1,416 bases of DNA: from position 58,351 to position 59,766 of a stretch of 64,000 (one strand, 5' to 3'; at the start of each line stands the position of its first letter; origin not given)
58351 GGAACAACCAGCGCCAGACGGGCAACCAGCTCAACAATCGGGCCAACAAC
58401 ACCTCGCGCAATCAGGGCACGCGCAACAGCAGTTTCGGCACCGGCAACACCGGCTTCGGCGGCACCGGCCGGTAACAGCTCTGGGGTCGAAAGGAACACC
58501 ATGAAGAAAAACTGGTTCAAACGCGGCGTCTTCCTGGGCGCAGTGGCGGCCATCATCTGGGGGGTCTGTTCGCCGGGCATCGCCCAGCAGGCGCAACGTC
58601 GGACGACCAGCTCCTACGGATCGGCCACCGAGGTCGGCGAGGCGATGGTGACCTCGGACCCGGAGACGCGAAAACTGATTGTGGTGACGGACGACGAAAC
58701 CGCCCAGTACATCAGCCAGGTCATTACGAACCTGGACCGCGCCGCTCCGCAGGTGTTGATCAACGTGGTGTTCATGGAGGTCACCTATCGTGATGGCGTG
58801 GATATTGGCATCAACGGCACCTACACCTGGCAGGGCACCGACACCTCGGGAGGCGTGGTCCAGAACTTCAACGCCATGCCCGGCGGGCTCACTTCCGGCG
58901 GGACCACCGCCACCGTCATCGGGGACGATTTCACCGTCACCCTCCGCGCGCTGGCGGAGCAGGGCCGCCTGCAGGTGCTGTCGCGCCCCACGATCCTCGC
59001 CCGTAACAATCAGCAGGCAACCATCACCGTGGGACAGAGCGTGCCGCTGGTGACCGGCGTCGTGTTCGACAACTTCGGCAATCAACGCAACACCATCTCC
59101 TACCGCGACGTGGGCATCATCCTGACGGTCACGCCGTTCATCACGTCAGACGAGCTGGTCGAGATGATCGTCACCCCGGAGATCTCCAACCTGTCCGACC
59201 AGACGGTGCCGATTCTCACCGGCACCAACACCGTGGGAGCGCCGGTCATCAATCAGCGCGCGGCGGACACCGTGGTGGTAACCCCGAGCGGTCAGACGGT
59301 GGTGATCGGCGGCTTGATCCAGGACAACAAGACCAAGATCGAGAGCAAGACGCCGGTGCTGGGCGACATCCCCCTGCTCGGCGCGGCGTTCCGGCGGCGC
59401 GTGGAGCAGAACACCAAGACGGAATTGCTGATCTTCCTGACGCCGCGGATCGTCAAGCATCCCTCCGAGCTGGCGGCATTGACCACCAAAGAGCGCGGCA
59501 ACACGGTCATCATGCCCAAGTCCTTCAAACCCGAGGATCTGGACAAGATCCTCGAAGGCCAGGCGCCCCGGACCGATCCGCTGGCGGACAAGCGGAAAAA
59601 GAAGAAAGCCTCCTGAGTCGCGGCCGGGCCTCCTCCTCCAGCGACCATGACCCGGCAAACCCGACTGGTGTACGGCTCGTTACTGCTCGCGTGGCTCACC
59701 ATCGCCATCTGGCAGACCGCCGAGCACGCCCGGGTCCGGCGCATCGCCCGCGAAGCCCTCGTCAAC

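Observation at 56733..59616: Secretin of the type II secretion-like operon is split into two separately exported proteins, with the break inside its last ring-building domain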

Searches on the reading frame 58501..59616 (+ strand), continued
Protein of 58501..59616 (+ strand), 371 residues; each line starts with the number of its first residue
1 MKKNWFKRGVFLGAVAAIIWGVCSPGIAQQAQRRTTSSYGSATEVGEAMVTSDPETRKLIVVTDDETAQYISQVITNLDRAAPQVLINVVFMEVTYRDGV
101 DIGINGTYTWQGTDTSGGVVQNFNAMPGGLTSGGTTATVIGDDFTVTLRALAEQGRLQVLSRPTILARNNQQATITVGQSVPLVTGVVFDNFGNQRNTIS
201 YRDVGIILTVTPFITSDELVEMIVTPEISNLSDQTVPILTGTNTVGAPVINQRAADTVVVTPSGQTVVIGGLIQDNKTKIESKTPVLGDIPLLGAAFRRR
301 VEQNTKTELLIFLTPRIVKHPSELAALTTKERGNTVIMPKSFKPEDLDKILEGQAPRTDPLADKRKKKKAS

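Call 24: search_protein_representatives(protein=window:58501-59616:+)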
Query: 371 residues. Proteins with E-value up to 0.001 (for the whole library): 42657; up to 1e-10: 26061; up to 1e-30: 1393. The best 150 are listed.
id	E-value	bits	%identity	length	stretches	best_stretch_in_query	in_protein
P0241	1.3e-100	353.4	58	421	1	34-369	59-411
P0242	5.5e-97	341.5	55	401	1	34-362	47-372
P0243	7.6e-89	314.7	53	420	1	38-350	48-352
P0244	1.1e-87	310.9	50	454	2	111-360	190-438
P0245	2.1e-87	310.0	53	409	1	33-362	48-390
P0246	3.0e-85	302.9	50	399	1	18-351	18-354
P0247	6.1e-84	298.6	48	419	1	36-360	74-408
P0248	7.3e-83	295.1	48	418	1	17-355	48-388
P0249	2.0e-80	287.1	49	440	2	127-355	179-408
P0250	3.9e-80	286.1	48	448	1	36-364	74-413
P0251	7.2e-78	278.6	48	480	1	35-352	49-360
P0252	6.6e-76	272.2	49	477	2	112-351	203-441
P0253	1.9e-75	270.7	46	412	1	31-360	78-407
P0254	6.6e-73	262.3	49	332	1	52-367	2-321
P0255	1.2e-72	261.4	44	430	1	17-356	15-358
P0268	7.0e-65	235.9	38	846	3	29-355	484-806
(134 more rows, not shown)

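Call 30: find_related_loci(query=A1, collection=genome_contigs, flank=4000)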
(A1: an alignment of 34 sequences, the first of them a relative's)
Query A1 (371 aa) in genome_contigs; peptide patterns used: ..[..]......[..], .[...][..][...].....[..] (x = any residue, [..] = any of these).
600 stretches matched a pattern (row limit reached: there are more); 592 encode a relative of the query (tblastn E <= 1e-3); the best 80 are kept; 80 distinct loci.
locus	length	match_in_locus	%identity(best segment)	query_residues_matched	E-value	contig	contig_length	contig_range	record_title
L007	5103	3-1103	97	5-371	0e+0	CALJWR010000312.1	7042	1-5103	MAG: uncultured Verrucomicrobiae bacterium isolate N1_Bin_METABAT__87_sub_1 genome assembly, contig: c_000002164347, who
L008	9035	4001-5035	61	31-371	2e-128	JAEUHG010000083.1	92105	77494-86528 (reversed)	MAG: Verrucomicrobiales bacterium isolate new MAG-11 k141_1245572, whole genome shotgun sequence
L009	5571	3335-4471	54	2-371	2e-117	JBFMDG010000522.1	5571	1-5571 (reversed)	MAG: Verrucomicrobiota bacterium isolate MAG213 MAG213_522, whole genome shotgun sequence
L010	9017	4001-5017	56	31-369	9e-117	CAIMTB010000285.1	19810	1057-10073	MAG: uncultured Verrucomicrobia bacterium isolate LJ-3-4m_bin-0163 genome assembly, contig: bin-0163:285/671, whole geno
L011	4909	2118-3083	56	39-360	9e-114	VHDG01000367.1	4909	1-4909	MAG: Verrucomicrobia bacterium isolate K_Offshore_80m_m2_019 K_Offshore_80m_m2_019_Ga0194132_10029995, whole genome shot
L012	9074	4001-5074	53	29-369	1e-110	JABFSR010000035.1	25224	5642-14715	MAG: Verrucomicrobia bacterium isolate WB-IL-17 seq_865, whole genome shotgun sequence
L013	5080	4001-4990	54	35-365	2e-109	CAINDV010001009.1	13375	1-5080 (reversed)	MAG: uncultured Verrucomicrobia bacterium isolate Loclat_bin-20771 genome assembly, contig: bin-20771:1009/1379, whole g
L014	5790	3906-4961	53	35-369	3e-109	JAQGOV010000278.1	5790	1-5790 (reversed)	MAG: Verrucomicrobiales bacterium isolate RYN_622 scaffold_6282851, whole genome shotgun sequence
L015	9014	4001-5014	54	36-351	8e-108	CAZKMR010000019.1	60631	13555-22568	MAG TPA_asm: uncultured Bifidobacterium sp. isolate SRP329715_co2_374 genome assembly, contig: NODE_1016_length_60631_co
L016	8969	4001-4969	53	35-352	2e-107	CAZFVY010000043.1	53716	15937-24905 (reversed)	MAG TPA_asm: uncultured Verrucomicrobiota bacterium isolate binchicken_co54_380 genome assembly, contig: NODE_1016_lengt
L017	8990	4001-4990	52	36-353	1e-105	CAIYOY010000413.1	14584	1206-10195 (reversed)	MAG: uncultured Verrucomicrobiales bacterium isolate Umea3_bin-0111 genome assembly, contig: bin-0111:413/427, whole gen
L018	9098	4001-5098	50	8-368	2e-105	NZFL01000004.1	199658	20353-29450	MAG: Pedosphaera sp. isolate MED719 31695, whole genome shotgun sequence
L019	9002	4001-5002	54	34-368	2e-105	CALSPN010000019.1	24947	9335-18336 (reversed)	MAG: uncultured Verrucomicrobiae bacterium isolate C_MB218_1 genome assembly, contig: contig_24741_C_MB218, whole genome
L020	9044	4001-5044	53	33-364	1e-104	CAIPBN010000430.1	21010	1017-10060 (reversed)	MAG: uncultured Verrucomicrobia bacterium isolate Erken-D9_bin-0968 genome assembly, contig: bin-0968:430/949, whole gen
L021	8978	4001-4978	52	28-352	2e-104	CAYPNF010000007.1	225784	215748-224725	MAG TPA_asm: uncultured Verrucomicrobiota bacterium isolate SRP302447_co1_807 genome assembly, contig: NODE_198_length_2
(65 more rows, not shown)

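Call 41: find_homologous_proteins(query=P0268, max_evalue=1e-20)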
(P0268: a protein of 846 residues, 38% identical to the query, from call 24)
Query P0268 (846 aa): 877 proteins with E <= 1e-20 among 8000 candidates; the best 120 are listed.
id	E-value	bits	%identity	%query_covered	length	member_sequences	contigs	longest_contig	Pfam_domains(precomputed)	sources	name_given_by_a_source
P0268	0.0e+0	1820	100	100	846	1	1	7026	PF21305.3,PF03958.23,PF00263.27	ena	-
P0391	0.0e+0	1470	80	100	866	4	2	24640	PF21305.3,PF03958.23,PF00263.27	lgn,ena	-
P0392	0.0e+0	1158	72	88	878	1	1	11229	PF21305.3,PF03958.23,PF00263.27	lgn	-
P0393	0.0e+0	1022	64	91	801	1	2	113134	PF21305.3,PF03958.23,PF00263.27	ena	-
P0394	4.4e-291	986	61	93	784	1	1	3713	PF21305.3,PF03958.23,PF00263.27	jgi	jgi:general secretion pathway protein D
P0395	3.7e-258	877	62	60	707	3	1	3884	PF21305.3,PF03958.23,PF00263.27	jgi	-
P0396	7.6e-256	870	45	72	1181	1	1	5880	PF21305.3,PF03958.23,PF00263.27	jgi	jgi:general secretion pathway protein D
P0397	2.8e-255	868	45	72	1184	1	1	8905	PF21305.3,PF03958.23,PF00263.27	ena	-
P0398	6.4e-255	867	59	60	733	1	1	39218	PF21305.3,PF03958.23,PF00263.27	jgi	jgi:general secretion pathway protein D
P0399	1.0e-254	866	57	60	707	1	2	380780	PF21305.3,PF03958.23,PF00263.27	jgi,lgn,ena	-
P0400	1.5e-254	865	58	62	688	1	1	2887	PF21305.3,PF03958.23,PF00263.27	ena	-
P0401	1.8e-253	862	57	61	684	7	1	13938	PF21305.3,PF03958.23,PF00263.27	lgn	-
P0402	3.8e-251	854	60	61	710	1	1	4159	PF21305.3,PF03958.23,PF00263.27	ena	-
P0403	3.4e-250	851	61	60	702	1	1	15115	PF21305.3,PF03958.23,PF00263.27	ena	-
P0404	8.1e-250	850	54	61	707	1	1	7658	PF21305.3,PF03958.23,PF00263.27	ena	-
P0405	1.3e-248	846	48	62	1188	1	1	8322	PF21305.3,PF03958.23,PF00263.27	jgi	jgi:general secretion pathway protein D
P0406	1.6e-248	845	56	60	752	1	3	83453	PF21305.3,PF03958.23,PF00263.27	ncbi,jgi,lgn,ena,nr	ncbi:MAG TPA: type II secretion system secretin GspD [bacterium]|nr:type II secretion system secreti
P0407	3.1e-248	844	59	60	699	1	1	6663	PF21305.3,PF03958.23,PF00263.27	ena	-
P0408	2.9e-247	841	46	72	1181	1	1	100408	PF21305.3,PF03958.23,PF00263.27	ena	-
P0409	4.3e-247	841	59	62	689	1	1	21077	PF21305.3,PF03958.23,PF00263.27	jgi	-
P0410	5.5e-247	840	58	60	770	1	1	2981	PF21305.3,PF03958.23,PF00263.27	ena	-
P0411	4.0e-246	837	57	61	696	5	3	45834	PF21305.3,PF03958.23,PF00263.27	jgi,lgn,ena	-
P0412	5.4e-246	837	55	61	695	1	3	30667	PF21305.3,PF03958.23,PF00263.27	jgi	jgi:general secretion pathway protein D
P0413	9.8e-246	836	45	72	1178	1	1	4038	PF21305.3,PF03958.23,PF00263.27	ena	-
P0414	2.2e-245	835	59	60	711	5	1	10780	PF21305.3,PF03958.23,PF00263.27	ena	-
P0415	1.3e-244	832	60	60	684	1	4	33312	PF21305.3,PF03958.23,PF00263.27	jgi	-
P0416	1.3e-244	832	60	60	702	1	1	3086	PF21305.3,PF03958.23,PF00263.27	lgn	-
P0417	2.3e-243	828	57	60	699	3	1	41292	PF21305.3,PF03958.23,PF00263.27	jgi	-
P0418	3.4e-242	824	44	73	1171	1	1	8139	PF21305.3,PF03958.23,PF00263.27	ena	-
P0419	5.0e-242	824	59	60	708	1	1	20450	PF21305.3,PF03958.23,PF00263.27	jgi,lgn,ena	-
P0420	5.4e-242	824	55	61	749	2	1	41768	PF21305.3,PF03958.23,PF00263.27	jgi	-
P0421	6.6e-242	823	57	61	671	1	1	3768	PF21305.3,PF03958.23,PF00263.27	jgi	-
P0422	9.0e-242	823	57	61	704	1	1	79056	PF21305.3,PF03958.23,PF00263.27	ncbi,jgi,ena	-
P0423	1.4e-241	822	53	61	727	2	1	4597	PF21305.3,PF03958.23,PF00263.27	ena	-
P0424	1.2e-240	819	56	62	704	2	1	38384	PF21305.3,PF03958.23,PF00263.27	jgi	jgi:general secretion pathway protein D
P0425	2.0e-240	819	55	61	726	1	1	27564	PF21305.3,PF03958.23,PF00263.27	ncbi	-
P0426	7.6e-240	817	63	39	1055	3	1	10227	PF21305.3,PF03958.23,PF00263.27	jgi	-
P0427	1.1e-238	813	55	61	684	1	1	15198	PF21305.3,PF03958.23,PF00263.27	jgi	-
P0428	3.3e-238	811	54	60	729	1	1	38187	PF21305.3,PF03958.23,PF00263.27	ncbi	-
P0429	4.4e-238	811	57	60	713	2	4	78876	PF21305.3,PF03958.23,PF00263.27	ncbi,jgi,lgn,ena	-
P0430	5.1e-237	807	54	61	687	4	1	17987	PF21305.3,PF03958.23,PF00263.27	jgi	-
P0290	5.9e-237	807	58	37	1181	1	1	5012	PF02983.20,PF21305.3,PF14611.14,PF03958.23,PF00263.27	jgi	jgi:general secretion pathway protein D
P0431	1.0e-235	803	55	60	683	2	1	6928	PF21305.3,PF03958.23,PF00263.27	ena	-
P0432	1.5e-235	802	60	41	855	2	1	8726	PF21305.3,PF03958.23,PF00263.27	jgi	jgi:general secretion pathway protein D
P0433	1.6e-235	802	57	60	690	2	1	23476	PF21305.3,PF03958.23,PF00263.27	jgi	-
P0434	2.3e-235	802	57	61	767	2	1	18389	PF21305.3,PF03958.23,PF00263.27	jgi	-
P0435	8.8e-235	800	42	73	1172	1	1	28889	PF21305.3,PF03958.23,PF00263.27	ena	-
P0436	1.3e-234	799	52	60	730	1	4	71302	PF21305.3,PF03958.23,PF00263.27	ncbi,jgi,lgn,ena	-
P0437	7.4e-234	797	58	37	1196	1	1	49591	PF21305.3,PF14611.14,PF03958.23,PF00263.27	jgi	jgi:general secretion pathway protein D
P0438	1.5e-233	796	57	61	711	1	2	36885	PF21305.3,PF03958.23,PF00263.27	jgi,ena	-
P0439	1.1e-232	793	53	60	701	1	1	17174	PF21305.3,PF03958.23,PF00263.27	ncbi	-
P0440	1.2e-232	793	39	78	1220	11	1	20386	PF21305.3,PF03958.23,PF00263.27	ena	-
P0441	1.2e-232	793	52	88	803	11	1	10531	PF21305.3,PF03958.23,PF00263.27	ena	-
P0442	1.5e-232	793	59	37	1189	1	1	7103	PF02983.20,PF21305.3,PF14611.14,PF03958.23,PF00263.27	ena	-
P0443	4.6e-232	791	55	62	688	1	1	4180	PF21305.3,PF03958.23,PF00263.27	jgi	-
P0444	4.9e-232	791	57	60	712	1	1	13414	PF21305.3,PF03958.23,PF00263.27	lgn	-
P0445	5.2e-232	791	51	61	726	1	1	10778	PF21305.3,PF03958.23,PF00263.27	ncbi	-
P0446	1.6e-231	789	55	61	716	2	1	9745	PF21305.3,PF03958.23,PF00263.27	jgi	-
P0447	1.8e-231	789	53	63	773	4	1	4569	PF21305.3,PF03958.23,PF00263.27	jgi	-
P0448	2.3e-231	789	55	60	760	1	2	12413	PF21305.3,PF03958.23,PF00263.27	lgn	-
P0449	3.7e-231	788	57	61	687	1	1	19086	PF21305.3,PF03958.23,PF00263.27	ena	-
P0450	4.6e-231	788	42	73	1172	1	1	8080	PF21305.3,PF03958.23,PF00263.27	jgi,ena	-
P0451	4.7e-231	788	51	60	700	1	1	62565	PF21305.3,PF03958.23,PF00263.27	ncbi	-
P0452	9.0e-231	787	53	60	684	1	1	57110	PF21305.3,PF03958.23,PF00263.27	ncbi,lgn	-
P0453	3.1e-230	785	53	60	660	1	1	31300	PF21305.3,PF03958.23,PF00263.27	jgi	jgi:general secretion pathway protein D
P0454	3.1e-230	785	57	60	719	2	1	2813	PF21305.3,PF03958.23,PF00263.27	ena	-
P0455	3.6e-229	781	56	38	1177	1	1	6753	PF21305.3,PF03958.23,PF00263.27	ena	-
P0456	4.7e-229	781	56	60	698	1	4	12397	PF21305.3,PF03958.23,PF00263.27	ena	-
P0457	9.9e-229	780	57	59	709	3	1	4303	PF21305.3,PF03958.23,PF00263.27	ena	-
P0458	1.4e-228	779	44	76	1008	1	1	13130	PF21305.3,PF03958.23,PF00263.27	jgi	jgi:general secretion pathway protein D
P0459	2.5e-228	779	57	59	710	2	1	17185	PF21305.3,PF03958.23,PF00263.27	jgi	-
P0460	2.5e-228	779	56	61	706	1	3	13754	PF21305.3,PF03958.23,PF00263.27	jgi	-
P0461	4.1e-228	778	51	62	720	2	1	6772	PF21305.3,PF03958.23,PF00263.27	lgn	-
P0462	5.8e-228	777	55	60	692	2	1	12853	PF21305.3,PF03958.23,PF00263.27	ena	-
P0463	3.9e-227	775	56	39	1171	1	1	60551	PF21305.3,PF03958.23,PF00263.27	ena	-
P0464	4.2e-227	775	55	60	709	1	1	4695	PF21305.3,PF03958.23,PF00263.27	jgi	jgi:general secretion pathway protein D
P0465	6.5e-227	774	41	73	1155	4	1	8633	PF21305.3,PF03958.23,PF00263.27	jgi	jgi:general secretion pathway protein D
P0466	1.3e-226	773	52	63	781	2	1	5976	PF21305.3,PF03958.23,PF00263.27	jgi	-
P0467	1.5e-226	773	43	69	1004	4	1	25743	PF21305.3,PF03958.23,PF00263.27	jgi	jgi:general secretion pathway protein D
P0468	5.5e-226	771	55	62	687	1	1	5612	PF21305.3,PF03958.23,PF00263.27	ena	-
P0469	9.5e-226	770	57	61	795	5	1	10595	PF21305.3,PF03958.23,PF00263.27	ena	-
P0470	1.3e-225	770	54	60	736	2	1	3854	PF21305.3,PF03958.23,PF00263.27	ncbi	-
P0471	5.6e-225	768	63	41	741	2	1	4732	PF21305.3,PF03958.23,PF00263.27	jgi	-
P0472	7.2e-225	767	55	60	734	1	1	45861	PF21305.3,PF03958.23,PF00263.27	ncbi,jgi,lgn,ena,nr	ncbi:type II secretion system secretin GspD [bacterium]|nr:type II secretion system secretin GspD [b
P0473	1.4e-224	766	53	61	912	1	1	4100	PF21305.3,PF03958.23,PF00263.27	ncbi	-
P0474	1.5e-224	766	54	60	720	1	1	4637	PF21305.3,PF03958.23,PF00263.27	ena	-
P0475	1.5e-224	766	43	75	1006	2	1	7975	PF21305.3,PF03958.23,PF00263.27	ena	-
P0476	1.7e-224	766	55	60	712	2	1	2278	PF21305.3,PF03958.23,PF00263.27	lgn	-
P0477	2.5e-224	765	54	60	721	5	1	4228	PF21305.3,PF03958.23,PF00263.27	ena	-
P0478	2.6e-224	765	65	38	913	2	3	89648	PF21305.3,PF03958.23,PF00263.27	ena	-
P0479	3.4e-224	765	41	73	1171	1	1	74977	PF21305.3,PF03958.23,PF00263.27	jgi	jgi:general secretion pathway protein D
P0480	4.4e-224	765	52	60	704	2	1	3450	PF21305.3,PF03958.23,PF00263.27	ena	-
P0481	8.5e-224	764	43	71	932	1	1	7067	PF21305.3,PF03958.23,PF00263.27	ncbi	-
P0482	9.5e-224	763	52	61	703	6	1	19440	PF21305.3,PF03958.23,PF00263.27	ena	-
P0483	1.0e-223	763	51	61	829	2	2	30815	PF21305.3,PF03958.23,PF00263.27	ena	-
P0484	1.4e-223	763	52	60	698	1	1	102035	PF21305.3,PF03958.23,PF00263.27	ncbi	-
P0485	1.7e-223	763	62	37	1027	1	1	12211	PF21305.3,PF03958.23,PF00263.27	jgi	jgi:type II secretion system protein D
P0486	1.8e-223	763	50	94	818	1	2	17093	PF21305.3,PF03958.23,PF00263.27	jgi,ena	-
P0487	2.0e-223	762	57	60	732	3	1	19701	PF21305.3,PF03958.23,PF00263.27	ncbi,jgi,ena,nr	ncbi:MAG TPA: type II secretion system secretin GspD [Planctomycetota bacterium]|nr:type II secretio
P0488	2.2e-223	762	41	73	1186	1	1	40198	PF02983.20,PF21305.3,PF03958.23,PF00263.27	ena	-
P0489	2.7e-223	762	51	60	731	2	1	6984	PF21305.3,PF03958.23,PF00263.27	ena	-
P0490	3.5e-223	762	52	61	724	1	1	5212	PF21305.3,PF03958.23,PF00263.27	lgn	-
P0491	5.2e-223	761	55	60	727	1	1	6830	PF21305.3,PF03958.23,PF00263.27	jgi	-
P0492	1.2e-222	760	54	60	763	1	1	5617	PF21305.3,PF03958.23,PF00263.27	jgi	jgi:general secretion pathway protein D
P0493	1.9e-222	759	44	72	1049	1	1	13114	PF21305.3,PF03958.23,PF00263.27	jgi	jgi:general secretion pathway protein D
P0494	2.2e-222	759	58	42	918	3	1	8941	PF21305.3,PF03958.23,PF00263.27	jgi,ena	-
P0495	6.1e-222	757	44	71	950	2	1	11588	PF14847.13,PF21305.3,PF03958.23,PF00263.27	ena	-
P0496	6.6e-222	757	55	59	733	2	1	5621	PF21305.3,PF03958.23,PF00263.27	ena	-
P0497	7.0e-222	757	55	60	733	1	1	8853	PF21305.3,PF03958.23,PF00263.27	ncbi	-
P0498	7.2e-222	757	44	69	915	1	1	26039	PF21305.3,PF03958.23,PF00263.27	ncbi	-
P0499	1.2e-221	757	44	71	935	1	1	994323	PF21305.3,PF03958.23,PF00263.27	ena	-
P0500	1.5e-221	756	49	62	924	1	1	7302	PF21305.3,PF03958.23,PF00263.27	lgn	-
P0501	2.5e-221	755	53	61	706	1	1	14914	PF21305.3,PF03958.23,PF00263.27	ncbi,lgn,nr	ncbi:MAG: type II secretion system secretin GspD [Planctomycetota bacterium]|nr:type II secretion sy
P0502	2.7e-221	755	45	71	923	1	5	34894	PF21305.3,PF03958.23,PF00263.27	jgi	jgi:type II secretion system protein D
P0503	2.7e-221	755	43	71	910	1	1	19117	PF21305.3,PF03958.23,PF00263.27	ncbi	-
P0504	3.8e-221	755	48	60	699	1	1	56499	PF21305.3,PF03958.23,PF00263.27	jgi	jgi:general secretion pathway protein D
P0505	5.0e-221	754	52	60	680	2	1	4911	PF21305.3,PF03958.23,PF00263.27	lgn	-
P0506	5.4e-221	754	53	60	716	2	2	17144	PF21305.3,PF03958.23,PF00263.27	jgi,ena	-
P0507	7.8e-221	754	66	37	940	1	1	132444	PF21305.3,PF03958.23,PF00263.27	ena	-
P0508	1.4e-220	753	51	61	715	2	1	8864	PF21305.3,PF03958.23,PF00263.27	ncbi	-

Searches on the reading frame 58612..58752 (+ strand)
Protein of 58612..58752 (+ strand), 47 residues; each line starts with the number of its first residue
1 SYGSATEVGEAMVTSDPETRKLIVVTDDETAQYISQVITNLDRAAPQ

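Call 16: search_protein_families(library=pfam, proteins=[window:58612-58752:+], max_evalue=10)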
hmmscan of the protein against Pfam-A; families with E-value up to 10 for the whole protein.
seq(47 aa): 2 families
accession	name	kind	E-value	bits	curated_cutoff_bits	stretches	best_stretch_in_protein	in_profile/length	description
PF03958.22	Secretin_N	-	0.00094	19.8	28.2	1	10-47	32-69/69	Bacterial type II/III secretion system short domain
PF03927.19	NapD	-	0.085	13.4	28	1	14-42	32-59/76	NapD protein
